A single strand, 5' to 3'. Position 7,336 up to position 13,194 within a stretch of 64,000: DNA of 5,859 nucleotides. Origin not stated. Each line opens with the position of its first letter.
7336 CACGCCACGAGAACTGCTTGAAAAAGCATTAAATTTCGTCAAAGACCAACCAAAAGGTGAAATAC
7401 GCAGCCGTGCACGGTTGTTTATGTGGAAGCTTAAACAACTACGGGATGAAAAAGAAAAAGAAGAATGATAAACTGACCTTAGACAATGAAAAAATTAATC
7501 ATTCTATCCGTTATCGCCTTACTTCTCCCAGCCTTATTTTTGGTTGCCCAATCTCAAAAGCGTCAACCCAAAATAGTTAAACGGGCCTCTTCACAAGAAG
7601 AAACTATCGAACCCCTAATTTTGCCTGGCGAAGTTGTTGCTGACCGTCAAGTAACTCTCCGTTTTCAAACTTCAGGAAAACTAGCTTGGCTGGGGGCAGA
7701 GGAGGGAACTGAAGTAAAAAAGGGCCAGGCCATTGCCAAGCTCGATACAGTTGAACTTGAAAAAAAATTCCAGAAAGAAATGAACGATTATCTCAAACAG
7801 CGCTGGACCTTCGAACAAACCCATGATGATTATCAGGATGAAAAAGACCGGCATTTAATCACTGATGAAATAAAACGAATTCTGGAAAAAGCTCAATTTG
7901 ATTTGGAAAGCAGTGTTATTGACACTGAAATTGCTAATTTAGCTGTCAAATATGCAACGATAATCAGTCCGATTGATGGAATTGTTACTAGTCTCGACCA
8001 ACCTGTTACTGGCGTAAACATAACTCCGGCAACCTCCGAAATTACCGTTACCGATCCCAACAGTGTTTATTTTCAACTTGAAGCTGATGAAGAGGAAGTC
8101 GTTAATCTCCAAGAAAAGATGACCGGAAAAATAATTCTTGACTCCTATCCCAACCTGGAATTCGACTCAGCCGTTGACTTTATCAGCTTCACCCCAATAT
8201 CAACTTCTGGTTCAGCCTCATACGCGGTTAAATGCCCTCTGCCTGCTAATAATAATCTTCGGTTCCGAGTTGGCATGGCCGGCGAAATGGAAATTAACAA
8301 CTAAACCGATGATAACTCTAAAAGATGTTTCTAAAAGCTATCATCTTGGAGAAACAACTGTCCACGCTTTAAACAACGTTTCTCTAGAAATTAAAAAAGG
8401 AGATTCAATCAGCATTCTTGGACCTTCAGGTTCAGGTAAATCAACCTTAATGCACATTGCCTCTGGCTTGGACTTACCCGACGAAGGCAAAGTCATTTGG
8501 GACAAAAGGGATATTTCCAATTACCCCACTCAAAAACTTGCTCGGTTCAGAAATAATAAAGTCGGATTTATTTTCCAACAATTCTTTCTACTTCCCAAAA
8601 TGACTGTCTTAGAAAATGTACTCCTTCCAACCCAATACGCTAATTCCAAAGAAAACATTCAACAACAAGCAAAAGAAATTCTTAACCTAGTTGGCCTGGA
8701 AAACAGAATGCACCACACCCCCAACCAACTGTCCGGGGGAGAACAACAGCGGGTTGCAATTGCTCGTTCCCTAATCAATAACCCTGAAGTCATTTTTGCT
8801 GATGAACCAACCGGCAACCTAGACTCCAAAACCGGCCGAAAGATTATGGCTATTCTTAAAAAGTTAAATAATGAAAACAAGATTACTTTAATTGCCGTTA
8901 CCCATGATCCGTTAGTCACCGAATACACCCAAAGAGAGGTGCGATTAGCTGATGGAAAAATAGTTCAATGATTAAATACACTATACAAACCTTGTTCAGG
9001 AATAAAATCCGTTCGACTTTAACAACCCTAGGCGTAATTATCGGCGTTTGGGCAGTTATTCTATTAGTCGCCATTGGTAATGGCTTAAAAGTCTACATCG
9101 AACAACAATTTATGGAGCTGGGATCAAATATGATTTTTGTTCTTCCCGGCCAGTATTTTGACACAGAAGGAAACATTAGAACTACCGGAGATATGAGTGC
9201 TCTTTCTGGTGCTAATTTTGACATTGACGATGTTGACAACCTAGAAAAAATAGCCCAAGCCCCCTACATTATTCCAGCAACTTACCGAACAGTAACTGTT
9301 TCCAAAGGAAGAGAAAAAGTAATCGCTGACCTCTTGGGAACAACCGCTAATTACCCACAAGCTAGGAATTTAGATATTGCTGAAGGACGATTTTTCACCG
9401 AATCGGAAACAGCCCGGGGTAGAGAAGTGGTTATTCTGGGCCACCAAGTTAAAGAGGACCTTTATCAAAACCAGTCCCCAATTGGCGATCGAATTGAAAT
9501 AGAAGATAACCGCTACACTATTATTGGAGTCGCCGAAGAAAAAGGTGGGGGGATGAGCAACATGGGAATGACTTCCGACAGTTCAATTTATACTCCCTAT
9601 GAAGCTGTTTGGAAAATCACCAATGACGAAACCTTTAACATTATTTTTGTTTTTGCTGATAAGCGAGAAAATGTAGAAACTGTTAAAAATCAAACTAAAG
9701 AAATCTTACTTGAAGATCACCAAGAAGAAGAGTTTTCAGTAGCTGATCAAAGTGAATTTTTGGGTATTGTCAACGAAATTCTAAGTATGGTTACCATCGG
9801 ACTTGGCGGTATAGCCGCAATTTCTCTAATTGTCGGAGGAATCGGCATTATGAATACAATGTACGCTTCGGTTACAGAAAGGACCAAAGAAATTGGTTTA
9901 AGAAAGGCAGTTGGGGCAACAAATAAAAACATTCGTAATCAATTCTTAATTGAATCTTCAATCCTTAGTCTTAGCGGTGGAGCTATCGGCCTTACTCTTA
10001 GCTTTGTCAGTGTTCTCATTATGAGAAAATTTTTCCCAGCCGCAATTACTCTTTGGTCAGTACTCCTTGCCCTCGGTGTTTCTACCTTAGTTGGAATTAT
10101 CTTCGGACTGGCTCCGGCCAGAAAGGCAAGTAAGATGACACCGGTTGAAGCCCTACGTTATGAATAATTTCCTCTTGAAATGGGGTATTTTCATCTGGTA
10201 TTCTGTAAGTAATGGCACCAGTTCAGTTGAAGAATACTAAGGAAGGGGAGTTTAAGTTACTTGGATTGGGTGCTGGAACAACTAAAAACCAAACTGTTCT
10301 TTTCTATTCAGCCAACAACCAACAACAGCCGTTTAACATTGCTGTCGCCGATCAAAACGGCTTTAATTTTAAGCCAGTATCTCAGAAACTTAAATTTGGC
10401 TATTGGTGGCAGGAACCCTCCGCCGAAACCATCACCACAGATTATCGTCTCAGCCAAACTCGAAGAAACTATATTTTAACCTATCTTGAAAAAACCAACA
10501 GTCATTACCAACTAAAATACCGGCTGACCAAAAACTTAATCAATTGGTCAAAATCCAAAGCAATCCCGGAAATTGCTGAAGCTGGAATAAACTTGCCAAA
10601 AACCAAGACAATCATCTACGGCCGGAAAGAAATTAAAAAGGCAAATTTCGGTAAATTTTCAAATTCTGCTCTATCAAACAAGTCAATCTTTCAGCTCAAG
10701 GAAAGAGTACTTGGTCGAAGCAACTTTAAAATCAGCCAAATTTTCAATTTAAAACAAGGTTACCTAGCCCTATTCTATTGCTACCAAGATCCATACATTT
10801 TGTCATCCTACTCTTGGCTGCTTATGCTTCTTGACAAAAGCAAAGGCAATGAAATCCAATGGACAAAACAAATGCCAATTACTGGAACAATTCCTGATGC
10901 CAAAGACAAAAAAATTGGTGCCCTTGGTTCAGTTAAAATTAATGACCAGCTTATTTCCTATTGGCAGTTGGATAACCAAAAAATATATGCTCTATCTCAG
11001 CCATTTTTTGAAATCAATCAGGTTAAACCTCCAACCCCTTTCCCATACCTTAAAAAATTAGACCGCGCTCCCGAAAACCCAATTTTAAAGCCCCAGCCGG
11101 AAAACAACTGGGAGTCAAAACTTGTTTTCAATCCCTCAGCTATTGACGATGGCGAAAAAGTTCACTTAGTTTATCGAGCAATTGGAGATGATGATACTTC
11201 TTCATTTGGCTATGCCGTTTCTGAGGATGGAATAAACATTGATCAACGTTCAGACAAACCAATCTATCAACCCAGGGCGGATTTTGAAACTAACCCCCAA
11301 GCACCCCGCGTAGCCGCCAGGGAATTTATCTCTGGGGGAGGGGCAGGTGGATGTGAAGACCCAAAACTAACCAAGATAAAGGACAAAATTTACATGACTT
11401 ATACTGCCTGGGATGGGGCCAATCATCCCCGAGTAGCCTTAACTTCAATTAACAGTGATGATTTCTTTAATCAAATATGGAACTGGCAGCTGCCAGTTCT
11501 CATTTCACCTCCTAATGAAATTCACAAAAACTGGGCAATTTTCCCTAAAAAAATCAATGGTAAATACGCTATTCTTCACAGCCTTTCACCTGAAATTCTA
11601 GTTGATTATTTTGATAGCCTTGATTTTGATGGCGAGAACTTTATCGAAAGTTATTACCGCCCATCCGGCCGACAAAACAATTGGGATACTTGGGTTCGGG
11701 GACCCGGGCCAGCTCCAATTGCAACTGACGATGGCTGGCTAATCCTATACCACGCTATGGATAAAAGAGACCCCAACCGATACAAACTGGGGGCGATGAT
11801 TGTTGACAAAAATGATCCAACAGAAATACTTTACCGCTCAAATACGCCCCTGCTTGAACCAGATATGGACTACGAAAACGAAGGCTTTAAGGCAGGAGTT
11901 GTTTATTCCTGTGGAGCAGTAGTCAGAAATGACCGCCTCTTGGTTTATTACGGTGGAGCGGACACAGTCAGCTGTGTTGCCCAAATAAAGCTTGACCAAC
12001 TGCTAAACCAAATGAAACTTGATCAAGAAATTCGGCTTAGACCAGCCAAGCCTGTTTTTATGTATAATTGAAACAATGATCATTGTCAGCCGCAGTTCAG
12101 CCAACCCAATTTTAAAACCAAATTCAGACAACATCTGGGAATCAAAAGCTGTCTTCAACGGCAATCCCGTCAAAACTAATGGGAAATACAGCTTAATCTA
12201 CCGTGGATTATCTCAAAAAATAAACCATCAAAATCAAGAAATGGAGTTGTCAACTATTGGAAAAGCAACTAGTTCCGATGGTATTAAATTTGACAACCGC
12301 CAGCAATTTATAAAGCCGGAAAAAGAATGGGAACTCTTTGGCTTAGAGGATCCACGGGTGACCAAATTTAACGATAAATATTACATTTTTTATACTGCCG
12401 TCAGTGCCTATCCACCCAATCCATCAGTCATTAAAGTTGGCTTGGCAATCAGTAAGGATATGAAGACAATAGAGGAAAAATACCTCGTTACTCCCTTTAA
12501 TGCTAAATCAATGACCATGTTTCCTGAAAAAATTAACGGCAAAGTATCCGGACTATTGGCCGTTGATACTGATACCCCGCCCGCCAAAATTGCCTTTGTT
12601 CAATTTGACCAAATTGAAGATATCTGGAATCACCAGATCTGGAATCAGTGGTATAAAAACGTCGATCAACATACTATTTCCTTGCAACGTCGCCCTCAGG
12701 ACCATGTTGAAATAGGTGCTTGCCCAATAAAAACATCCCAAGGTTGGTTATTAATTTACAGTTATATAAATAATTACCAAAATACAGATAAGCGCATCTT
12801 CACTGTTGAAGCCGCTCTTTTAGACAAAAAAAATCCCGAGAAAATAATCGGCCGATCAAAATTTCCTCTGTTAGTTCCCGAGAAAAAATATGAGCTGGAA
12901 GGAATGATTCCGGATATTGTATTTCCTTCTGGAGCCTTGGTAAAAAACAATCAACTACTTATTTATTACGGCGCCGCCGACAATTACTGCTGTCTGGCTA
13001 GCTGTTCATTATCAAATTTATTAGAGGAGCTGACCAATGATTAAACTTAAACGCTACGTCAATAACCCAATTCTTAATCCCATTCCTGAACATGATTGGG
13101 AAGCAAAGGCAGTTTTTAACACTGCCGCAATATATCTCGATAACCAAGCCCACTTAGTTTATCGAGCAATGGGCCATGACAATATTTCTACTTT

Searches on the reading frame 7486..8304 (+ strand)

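Call 82: search_protein_families(library=pfam, max_evalue=0.0001, proteins=[window:7486-8304:+])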
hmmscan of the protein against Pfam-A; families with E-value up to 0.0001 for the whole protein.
window:7486-8304:+ (272 aa): 2 families
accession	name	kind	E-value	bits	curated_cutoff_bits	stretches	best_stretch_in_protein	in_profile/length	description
PF16576.10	HlyD_D23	-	1.5e-11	44.4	30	1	54-234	18-185/214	Barrel-sandwich domain of CusB or HlyD membrane-fusion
PF13437.12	HlyD_3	-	1.2e-06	29.6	22.2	1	158-261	1-104/106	HlyD family secretion protein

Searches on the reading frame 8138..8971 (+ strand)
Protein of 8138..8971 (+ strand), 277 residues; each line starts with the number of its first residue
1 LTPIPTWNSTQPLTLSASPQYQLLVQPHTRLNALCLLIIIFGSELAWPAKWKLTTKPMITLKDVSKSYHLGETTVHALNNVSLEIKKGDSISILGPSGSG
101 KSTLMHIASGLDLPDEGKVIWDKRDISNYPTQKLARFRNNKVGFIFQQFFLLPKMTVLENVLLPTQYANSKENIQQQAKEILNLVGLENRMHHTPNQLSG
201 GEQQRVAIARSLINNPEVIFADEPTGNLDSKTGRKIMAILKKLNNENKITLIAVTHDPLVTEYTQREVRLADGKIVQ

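Call 82: search_protein_families(library=pfam, max_evalue=0.0001, proteins=[window:8138-8971:+])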
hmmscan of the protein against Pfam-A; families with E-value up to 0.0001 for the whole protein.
window:8138-8971:+ (277 aa): 3 families
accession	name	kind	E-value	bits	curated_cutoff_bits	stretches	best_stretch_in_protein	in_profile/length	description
PF00005.33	ABC_tran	-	1.4e-36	126.6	25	1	78-225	1-136/137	ABC transporter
PF13304.12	AAA_21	-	1.3e-06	29.1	27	0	195-260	235-302/304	AAA domain, putative AbiEii toxin, Type IV TA system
PF25199.1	nSTAND_NTPase5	-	8.6e-05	22.8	34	0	83-137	36-93/145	Novel STAND NTPase 5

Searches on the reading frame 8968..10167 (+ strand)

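Call 83: search_protein_families(library=pfam, max_evalue=0.0001, proteins=[window:8968-10167:+])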
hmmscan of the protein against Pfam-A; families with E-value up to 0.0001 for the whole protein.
window:8968-10167:+ (399 aa): 2 families
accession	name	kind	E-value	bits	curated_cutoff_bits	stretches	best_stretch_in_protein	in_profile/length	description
PF12704.14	MacB_PCD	-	9.4e-41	140.8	27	1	16-245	1-206/207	MacB-like periplasmic core domain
PF02687.27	FtsX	-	2.9e-21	76.2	25.5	1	282-392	3-120/120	FtsX-like permease C-terminal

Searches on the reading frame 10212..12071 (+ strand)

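Call 83: search_protein_families(library=pfam, max_evalue=0.0001, proteins=[window:10212-12071:+])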
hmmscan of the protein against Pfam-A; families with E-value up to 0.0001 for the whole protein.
window:10212-12071:+ (619 aa): 1 family
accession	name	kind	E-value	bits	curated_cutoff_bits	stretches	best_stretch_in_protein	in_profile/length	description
PF04041.19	Glyco_hydro_130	-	1.9e-48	165.5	26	1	284-602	3-319/320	beta-1,4-mannooligosaccharide phosphorylase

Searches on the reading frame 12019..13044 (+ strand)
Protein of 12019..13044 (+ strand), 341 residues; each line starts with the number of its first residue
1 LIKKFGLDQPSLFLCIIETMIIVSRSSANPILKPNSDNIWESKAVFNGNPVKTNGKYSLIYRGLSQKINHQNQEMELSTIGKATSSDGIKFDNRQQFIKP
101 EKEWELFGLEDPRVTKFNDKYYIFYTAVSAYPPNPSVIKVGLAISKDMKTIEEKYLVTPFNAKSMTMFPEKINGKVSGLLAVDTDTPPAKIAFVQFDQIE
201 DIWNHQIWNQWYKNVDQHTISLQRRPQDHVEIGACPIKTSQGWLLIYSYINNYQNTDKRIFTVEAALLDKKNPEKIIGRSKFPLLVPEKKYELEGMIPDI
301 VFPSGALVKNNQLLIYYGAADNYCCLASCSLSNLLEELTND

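Call 83: search_protein_families(library=pfam, max_evalue=0.0001, proteins=[window:12019-13044:+])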
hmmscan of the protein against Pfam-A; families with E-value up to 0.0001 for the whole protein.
window:12019-13044:+ (341 aa): 1 family
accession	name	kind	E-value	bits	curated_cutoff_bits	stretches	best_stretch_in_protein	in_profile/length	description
PF04041.19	Glyco_hydro_130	-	3.6e-42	144.9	26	1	41-336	31-316/320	beta-1,4-mannooligosaccharide phosphorylase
